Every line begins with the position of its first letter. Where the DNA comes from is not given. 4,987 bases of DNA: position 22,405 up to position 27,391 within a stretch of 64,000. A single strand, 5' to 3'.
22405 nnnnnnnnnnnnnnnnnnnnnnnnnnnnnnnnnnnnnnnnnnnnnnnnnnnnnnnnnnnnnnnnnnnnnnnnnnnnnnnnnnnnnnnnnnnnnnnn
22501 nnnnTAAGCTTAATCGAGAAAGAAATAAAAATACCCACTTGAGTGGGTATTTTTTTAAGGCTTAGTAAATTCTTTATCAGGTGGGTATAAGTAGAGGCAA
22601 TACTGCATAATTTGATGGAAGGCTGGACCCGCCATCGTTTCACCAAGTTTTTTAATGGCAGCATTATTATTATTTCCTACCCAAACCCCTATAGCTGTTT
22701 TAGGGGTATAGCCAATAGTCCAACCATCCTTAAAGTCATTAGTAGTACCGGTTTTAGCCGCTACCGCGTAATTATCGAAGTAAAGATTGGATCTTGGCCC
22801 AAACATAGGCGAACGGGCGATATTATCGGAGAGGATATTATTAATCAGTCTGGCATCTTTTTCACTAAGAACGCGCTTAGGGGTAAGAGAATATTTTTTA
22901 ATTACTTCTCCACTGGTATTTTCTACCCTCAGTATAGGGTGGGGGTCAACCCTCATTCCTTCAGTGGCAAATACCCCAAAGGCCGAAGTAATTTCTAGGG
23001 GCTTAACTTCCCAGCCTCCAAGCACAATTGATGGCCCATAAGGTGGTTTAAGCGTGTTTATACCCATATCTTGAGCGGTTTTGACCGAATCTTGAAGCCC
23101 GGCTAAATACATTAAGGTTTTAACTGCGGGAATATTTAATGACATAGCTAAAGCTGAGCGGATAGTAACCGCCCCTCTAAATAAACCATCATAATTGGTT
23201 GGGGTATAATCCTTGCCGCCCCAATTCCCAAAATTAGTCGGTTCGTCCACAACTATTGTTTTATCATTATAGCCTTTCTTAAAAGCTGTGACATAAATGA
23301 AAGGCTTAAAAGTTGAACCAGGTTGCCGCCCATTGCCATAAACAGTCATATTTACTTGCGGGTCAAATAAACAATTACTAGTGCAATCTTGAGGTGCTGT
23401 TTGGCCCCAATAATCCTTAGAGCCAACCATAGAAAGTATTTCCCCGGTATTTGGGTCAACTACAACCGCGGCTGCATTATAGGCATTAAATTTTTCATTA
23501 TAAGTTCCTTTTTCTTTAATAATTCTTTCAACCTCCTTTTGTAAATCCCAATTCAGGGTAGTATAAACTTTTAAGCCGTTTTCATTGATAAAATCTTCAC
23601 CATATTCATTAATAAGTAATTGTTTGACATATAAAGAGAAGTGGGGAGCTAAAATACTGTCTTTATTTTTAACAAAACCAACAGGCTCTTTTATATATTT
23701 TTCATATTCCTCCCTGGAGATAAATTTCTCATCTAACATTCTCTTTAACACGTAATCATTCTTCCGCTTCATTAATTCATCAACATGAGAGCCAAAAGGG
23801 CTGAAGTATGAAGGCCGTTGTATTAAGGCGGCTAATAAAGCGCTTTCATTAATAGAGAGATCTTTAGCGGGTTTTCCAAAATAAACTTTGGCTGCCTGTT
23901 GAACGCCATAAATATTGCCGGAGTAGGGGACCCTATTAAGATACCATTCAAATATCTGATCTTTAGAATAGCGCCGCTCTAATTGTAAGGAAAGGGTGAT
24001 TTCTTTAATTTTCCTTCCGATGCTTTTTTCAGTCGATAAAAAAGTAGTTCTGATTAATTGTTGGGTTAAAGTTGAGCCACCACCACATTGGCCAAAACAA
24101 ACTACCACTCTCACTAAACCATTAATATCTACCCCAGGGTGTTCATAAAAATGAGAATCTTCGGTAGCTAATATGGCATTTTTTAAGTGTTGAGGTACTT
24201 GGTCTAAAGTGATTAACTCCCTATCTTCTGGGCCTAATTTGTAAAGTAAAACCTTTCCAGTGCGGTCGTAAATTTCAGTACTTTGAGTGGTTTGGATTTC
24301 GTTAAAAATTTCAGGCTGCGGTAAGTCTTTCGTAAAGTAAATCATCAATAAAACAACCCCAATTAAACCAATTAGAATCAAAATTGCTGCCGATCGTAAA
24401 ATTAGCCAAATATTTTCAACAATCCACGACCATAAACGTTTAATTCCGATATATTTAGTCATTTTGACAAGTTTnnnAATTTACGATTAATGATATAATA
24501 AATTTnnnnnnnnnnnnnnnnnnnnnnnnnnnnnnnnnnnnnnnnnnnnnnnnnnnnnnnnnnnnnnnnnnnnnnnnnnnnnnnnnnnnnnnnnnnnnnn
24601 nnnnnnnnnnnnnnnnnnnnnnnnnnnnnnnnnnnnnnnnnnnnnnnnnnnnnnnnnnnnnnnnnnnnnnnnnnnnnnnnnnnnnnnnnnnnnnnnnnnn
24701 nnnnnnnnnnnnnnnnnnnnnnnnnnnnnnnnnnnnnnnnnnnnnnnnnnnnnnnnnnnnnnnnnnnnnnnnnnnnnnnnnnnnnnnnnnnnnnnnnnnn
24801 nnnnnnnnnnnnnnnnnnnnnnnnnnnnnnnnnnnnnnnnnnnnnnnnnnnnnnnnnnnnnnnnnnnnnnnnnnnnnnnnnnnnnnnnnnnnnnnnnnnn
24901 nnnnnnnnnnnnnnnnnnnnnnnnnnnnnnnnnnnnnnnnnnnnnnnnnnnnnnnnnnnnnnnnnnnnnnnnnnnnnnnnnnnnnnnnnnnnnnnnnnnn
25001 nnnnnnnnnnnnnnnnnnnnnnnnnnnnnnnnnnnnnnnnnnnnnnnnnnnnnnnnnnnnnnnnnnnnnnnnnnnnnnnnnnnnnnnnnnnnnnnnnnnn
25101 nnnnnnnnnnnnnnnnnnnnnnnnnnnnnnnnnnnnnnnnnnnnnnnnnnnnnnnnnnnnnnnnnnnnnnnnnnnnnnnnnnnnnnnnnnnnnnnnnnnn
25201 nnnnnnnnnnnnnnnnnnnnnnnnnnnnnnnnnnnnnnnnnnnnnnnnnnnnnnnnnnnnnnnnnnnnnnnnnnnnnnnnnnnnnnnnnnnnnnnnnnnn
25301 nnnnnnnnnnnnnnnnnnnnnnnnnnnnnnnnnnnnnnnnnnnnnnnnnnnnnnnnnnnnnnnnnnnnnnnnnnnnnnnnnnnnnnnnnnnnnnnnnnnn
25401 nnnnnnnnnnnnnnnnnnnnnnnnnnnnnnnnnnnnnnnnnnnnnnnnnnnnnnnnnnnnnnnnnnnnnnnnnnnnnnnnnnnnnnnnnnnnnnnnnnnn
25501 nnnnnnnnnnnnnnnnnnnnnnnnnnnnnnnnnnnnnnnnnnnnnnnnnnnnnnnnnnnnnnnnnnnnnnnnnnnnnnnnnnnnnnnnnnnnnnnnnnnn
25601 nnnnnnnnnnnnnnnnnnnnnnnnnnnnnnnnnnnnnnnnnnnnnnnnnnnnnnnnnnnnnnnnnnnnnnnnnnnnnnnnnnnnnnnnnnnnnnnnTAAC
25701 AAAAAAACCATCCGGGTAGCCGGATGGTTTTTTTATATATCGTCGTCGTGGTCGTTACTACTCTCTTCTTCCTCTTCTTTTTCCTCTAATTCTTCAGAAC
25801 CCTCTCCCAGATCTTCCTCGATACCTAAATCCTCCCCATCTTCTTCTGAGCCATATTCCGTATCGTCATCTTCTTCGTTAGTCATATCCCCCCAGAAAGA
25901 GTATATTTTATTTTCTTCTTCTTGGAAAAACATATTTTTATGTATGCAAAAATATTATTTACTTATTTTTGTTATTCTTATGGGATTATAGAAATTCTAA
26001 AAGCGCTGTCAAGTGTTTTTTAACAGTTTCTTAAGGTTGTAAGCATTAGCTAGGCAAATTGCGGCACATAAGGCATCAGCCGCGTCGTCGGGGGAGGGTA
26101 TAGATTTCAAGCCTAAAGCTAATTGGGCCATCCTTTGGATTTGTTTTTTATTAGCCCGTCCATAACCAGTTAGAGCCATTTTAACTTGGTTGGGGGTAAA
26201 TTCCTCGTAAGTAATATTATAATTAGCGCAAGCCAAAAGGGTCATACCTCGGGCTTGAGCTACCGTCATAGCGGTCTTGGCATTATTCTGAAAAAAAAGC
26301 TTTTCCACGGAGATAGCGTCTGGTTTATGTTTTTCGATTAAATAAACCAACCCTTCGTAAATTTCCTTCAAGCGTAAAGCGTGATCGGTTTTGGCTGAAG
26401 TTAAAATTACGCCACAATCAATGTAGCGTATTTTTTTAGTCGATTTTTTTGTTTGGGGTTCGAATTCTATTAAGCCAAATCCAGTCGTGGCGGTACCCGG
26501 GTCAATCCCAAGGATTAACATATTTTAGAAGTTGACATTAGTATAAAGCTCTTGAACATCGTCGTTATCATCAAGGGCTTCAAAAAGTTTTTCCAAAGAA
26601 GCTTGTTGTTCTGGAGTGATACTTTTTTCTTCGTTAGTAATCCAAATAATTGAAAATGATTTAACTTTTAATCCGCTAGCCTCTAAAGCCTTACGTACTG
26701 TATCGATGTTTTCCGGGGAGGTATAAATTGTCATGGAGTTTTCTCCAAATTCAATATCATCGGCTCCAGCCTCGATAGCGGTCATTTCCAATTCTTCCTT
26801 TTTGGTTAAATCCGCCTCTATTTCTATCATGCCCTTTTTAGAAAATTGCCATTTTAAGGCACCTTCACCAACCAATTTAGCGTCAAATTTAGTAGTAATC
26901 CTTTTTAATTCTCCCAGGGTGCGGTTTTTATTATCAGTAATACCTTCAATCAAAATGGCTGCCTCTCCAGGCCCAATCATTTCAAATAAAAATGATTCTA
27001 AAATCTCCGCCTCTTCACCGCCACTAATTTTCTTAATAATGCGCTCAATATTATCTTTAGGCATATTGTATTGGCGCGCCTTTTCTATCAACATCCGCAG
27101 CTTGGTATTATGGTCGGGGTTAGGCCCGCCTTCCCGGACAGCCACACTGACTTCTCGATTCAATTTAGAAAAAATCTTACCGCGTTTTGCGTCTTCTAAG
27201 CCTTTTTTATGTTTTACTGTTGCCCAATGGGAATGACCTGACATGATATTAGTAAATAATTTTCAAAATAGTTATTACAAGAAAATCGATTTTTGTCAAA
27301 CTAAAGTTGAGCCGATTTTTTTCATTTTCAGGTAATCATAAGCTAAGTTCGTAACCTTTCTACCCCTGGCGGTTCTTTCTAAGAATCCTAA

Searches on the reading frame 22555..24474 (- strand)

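Call 18: search_protein_families(library=ncbifam, proteins=[window:22555-24474:-], max_evalue=0.00001)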
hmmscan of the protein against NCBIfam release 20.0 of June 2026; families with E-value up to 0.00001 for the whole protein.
window:22555-24474:- (639 aa): 16 families
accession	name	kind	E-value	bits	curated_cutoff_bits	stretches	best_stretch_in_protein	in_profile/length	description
TIGR02074.1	PBP_1a_fam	subfamily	5.6e-152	507.3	508.75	1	85-626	2-532/535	PBP1A family penicillin-binding protein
TIGR02073.1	PBP_1c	equivalog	2.5e-122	409.9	494.2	1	63-624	9-541/728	penicillin-binding protein 1C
NF051885.1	tranpepglycosPbpC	equivalog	5.7e-116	388.6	900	1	14-623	5-590/632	multimodular transpeptidase-transglycosylase PbpC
TIGR02071.1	PBP_1b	equivalog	1.9e-103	347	717.75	1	77-625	139-681/729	penicillin-binding protein 1B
NF038276.1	strep_PBP2A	exception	5.7e-89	299.2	1100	1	12-618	31-625/716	penicillin-binding protein PBP2A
NF008643.0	PRK11636.1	equivalog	4.1e-82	276.8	1263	3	28-321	10-305/850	peptidoglycan glycosyltransferase/peptidoglycan DD-transpeptidase MrcA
NF038272.1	strep_PBP1A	exception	9.2e-79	265.4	1075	1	28-580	14-561/658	penicillin-binding protein PBP1A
NF011423.0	PRK14850.1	equivalog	6.8e-78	262.8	1275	1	81-625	153-691/764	penicillin-binding protein 1b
NF007061.0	PRK09506.1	equivalog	1.9e-76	257.5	1120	1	82-615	208-735/825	bifunctional glycosyl transferase/transpeptidase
NF008414.0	PRK11240.1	equivalog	2.1e-63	214.6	1121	1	87-623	66-561/774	peptidoglycan glycosyltransferase PbpC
NF038274.1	strep_PBP1B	exception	2e-62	211.6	1225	2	86-263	83-276/745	penicillin-binding protein PBP1B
TIGR02070.1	mono_pep_trsgly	equivalog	9.8e-36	123.3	182.65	1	84-247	54-219/224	monofunctional biosynthetic peptidoglycan transglycosylase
NF010008.0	PRK13481.1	equivalog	1.6e-33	116.2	270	1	86-261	81-264/269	glycosyltransferase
TIGR03423.1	pbp2_mrdA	equivalog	7.4e-18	64.4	455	1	298-452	224-371/593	penicillin-binding protein 2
TIGR02214.1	spoVD_pbp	equivalog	4e-10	38.7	688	0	298-403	208-305/636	stage V sporulation protein D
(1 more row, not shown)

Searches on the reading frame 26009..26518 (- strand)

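Call 73: search_protein_families(library=pfam, proteins=[window:26009-26518:-], max_evalue=0.001)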
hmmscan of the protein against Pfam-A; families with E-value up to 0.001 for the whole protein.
window:26009-26518:- (169 aa): 1 family
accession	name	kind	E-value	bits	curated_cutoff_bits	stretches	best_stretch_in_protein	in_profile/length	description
PF02075.23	RuvC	-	1.3e-44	152.1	22.2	1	2-155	1-147/148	Crossover junction endodeoxyribonuclease RuvC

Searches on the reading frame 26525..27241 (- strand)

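Call 73: search_protein_families(library=pfam, proteins=[window:26525-27241:-], max_evalue=0.001)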
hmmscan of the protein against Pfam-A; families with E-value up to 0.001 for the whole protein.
window:26525-27241:- (238 aa): 2 families
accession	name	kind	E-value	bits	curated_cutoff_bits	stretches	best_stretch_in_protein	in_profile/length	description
PF01709.26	Transcrip_reg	-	1.3e-45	155.4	27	1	82-236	2-160/160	TACO1/YebC second and third domain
PF20772.2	TACO1_YebC_N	-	3.4e-31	108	36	1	4-74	1-72/73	TACO1/YebC protein N-terminal domain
